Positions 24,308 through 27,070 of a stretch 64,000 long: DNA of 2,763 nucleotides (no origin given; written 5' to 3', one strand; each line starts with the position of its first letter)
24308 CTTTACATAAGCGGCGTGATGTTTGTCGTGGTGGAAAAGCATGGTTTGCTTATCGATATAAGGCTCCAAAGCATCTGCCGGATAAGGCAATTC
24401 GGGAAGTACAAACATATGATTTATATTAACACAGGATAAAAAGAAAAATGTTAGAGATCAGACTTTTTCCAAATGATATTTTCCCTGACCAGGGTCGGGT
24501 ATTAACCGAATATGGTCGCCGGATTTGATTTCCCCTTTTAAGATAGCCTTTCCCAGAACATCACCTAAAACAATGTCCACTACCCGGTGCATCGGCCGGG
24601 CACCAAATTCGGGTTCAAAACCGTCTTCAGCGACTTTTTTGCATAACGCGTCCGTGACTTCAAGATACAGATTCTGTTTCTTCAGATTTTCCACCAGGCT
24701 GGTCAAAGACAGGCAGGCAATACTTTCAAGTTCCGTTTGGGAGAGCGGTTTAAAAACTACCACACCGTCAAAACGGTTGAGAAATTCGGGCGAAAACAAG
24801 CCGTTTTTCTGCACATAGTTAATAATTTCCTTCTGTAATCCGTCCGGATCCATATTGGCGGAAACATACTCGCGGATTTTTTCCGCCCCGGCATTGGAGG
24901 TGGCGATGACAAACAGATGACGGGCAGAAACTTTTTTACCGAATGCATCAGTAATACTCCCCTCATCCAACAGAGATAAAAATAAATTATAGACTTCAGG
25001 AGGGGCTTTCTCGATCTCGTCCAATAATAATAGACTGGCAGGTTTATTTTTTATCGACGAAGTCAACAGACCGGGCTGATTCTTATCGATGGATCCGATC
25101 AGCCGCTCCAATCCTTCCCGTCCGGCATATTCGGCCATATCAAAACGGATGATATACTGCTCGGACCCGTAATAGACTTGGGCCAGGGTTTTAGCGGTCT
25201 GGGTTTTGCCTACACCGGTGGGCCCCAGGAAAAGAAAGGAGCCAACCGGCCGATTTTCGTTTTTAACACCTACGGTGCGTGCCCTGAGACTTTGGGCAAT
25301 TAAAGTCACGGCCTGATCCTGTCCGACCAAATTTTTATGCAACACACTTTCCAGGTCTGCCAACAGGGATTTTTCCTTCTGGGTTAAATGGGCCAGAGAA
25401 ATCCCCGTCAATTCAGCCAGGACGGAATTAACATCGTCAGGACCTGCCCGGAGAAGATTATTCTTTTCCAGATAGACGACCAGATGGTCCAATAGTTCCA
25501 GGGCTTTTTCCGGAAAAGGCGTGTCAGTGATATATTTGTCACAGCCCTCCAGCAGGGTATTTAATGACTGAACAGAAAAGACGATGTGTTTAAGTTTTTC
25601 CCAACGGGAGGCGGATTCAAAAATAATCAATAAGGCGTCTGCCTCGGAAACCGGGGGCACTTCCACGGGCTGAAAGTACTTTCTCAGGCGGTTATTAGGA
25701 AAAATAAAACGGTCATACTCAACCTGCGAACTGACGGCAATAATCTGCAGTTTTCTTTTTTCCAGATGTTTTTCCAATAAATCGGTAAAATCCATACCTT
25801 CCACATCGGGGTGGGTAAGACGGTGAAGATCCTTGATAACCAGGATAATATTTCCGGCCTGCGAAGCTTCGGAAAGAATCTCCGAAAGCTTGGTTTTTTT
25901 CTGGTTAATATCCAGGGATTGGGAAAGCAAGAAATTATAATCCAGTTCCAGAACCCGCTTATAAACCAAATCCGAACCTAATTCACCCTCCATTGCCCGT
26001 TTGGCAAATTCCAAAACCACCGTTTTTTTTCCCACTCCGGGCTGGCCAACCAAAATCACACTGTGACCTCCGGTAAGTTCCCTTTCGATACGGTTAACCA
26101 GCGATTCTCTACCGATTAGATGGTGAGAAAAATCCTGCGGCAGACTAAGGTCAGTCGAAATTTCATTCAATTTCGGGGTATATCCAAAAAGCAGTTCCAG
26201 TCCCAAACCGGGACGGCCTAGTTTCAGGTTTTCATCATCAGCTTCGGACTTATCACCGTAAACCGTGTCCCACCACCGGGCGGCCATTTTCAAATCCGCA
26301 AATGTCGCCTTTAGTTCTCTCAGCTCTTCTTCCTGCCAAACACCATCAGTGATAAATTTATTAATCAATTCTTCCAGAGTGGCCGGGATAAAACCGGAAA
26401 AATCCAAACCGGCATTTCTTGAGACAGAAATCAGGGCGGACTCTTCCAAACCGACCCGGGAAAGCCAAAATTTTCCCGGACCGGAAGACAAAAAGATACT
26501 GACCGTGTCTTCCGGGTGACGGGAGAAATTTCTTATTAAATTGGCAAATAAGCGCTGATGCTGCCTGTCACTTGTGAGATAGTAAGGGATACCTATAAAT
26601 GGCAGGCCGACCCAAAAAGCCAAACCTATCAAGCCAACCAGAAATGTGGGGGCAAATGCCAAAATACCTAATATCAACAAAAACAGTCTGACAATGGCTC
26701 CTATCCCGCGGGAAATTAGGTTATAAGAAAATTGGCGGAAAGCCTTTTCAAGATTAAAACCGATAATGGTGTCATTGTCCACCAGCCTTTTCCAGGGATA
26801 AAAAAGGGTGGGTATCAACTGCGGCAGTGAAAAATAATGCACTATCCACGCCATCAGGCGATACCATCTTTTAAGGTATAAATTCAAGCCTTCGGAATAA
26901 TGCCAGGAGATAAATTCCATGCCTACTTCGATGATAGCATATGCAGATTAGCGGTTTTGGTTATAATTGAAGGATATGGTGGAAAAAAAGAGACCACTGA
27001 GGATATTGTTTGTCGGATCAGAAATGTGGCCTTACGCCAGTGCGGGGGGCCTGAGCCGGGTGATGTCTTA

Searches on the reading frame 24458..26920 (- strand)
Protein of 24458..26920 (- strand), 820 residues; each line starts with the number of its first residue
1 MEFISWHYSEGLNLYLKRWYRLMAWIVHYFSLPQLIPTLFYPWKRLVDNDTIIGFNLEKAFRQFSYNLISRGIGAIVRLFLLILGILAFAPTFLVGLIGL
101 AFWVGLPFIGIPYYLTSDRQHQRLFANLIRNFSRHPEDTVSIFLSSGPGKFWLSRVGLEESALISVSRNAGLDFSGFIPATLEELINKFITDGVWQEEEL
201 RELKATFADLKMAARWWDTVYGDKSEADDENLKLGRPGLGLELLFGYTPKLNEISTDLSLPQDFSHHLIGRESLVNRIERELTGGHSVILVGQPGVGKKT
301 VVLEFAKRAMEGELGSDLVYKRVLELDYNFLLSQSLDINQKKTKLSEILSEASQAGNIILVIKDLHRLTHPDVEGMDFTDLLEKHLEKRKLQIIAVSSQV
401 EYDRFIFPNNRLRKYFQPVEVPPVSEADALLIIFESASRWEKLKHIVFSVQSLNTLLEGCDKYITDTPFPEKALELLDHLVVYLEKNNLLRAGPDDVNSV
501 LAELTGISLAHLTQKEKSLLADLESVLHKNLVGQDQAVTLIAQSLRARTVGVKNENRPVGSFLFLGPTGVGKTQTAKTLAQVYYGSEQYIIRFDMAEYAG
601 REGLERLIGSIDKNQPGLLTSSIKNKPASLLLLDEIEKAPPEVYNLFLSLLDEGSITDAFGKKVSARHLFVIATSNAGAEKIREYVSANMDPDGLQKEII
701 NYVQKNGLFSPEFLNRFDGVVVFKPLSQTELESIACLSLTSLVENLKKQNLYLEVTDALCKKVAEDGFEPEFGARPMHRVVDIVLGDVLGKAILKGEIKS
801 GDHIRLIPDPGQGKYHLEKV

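Call 76: find_encoding_contigs(protein=window:24458-26920:-, flank=10000, max_places=1)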
Protein window:24458-26920:- (820 aa): no gene with exactly this product is on record in the collection.

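Call 78: search_protein_families(library=pfam, proteins=[window:24458-26920:-], max_evalue=0.001)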
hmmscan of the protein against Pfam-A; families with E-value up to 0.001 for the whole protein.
window:24458-26920:- (820 aa): 19 families
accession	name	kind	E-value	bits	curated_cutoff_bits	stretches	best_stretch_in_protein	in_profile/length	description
PF07724.20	AAA_2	-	5.1e-39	134.4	27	1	557-718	1-164/166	AAA domain (Cdc48 subfamily)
PF10431.15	ClpB_D2-small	-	3.5e-18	65.9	21.9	1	726-805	1-80/81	C-terminal, D2-small domain, of ClpB protein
PF07728.20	AAA_5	-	4.2e-15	56.4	22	1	562-681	2-126/139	AAA domain (dynein-related subfamily)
PF00004.35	AAA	-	1.3e-14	55.2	21.2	2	563-684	2-116/131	ATPase family associated with various cellular activities (AAA)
PF13191.12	AAA_16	-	8.7e-07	30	32.6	0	268-309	2-48/167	AAA ATPase domain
PF20030.5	bpMoxR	-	1.4e-06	27.9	27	0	524-677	7-146/205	MoxR domain in the MoxR-vWA-beta-propeller ternary systems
PF00158.32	Sigma54_activat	-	1.7e-06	28.2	20.2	1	561-679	24-145/168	Sigma-54 interaction domain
PF20720.3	nSTAND3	-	5.4e-06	26.6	27.2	0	276-312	8-44/155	Novel STAND NTPase 3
PF13238.12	AAA_18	-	1.1e-05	26.3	29.4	0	288-359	1-76/128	AAA domain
PF01078.27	Mg_chelatase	-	1.7e-05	24.7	20.3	0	268-301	5-38/207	Magnesium chelatase, subunit ChlI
PF17871.7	AAA_lid_9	-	2.5e-05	24.6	22.8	1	425-504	1-78/104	AAA lid domain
PF01695.23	IstB_IS21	-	3.4e-05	23.9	24.1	0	287-394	94-191/238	IstB-like ATP binding protein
PF13401.12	AAA_22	-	3.7e-05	24.5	27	0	561-652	7-109/130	AAA domain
PF06414.18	Zeta_toxin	-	3.8e-05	23.7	22.3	0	342-376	29-64/199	Zeta toxin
PF13173.12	AAA_14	-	5.6e-05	23.6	27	0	563-640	6-75/129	AAA domain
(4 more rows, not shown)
